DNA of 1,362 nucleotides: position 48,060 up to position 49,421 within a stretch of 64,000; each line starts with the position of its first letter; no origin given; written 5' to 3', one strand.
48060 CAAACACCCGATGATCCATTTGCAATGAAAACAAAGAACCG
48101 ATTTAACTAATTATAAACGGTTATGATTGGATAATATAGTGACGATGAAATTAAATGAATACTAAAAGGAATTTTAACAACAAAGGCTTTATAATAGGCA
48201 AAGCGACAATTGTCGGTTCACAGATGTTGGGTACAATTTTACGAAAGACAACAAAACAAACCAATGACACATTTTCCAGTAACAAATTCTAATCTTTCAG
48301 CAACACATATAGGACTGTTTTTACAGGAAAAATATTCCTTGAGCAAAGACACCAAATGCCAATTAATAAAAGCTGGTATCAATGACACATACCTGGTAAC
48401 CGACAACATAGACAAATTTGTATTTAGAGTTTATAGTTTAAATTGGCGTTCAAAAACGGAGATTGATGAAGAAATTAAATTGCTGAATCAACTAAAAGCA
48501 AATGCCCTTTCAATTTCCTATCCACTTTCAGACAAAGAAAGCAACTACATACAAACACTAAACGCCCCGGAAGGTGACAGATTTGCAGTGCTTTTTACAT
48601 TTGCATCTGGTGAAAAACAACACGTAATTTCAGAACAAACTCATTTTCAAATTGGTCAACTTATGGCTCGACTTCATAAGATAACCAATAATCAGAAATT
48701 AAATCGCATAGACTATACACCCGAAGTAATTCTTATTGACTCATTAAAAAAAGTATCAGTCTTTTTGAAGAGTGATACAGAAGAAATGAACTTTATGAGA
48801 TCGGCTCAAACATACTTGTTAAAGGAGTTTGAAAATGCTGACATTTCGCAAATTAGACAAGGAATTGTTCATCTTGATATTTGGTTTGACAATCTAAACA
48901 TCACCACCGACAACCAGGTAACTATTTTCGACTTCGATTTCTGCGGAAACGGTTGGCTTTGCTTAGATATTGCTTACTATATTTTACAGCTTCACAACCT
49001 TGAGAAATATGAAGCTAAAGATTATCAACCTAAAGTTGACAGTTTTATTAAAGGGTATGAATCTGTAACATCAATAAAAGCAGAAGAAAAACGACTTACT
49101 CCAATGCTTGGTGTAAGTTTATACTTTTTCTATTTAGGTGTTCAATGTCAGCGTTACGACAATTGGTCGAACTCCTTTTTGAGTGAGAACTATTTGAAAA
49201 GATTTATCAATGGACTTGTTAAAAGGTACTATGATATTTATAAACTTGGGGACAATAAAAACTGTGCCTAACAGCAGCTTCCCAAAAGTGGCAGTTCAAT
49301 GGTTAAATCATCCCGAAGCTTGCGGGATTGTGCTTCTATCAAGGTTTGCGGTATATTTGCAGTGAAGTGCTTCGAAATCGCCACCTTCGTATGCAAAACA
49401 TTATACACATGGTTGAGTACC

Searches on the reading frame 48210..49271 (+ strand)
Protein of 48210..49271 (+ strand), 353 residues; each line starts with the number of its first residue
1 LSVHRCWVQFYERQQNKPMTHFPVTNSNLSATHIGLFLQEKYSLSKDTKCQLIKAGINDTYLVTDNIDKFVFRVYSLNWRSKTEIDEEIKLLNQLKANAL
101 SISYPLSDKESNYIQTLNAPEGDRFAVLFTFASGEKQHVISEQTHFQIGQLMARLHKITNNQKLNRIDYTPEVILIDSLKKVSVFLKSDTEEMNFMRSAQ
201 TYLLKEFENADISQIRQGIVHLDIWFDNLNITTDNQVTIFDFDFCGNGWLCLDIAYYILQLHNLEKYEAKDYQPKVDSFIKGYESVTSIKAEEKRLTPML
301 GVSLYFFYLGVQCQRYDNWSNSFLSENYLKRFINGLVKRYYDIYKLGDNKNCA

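Call 12: search_protein_families(library=pfam, proteins=[window:48210-49271:+], max_evalue=0.01)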
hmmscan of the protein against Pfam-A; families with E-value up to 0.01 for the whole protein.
window:48210-49271:+ (353 aa): 3 families
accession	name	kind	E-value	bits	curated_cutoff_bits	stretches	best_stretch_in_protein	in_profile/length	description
PF01636.29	APH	-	2.8e-16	60.5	23.2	1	57-258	10-210/239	Phosphotransferase enzyme family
PF01633.27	Choline_kinase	-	0.0003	20.6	29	1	136-260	80-206/300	Choline/ethanolamine kinase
PF03881.20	Fructosamin_kin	-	0.0015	18.3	22.4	0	211-244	182-215/288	Fructosamine kinase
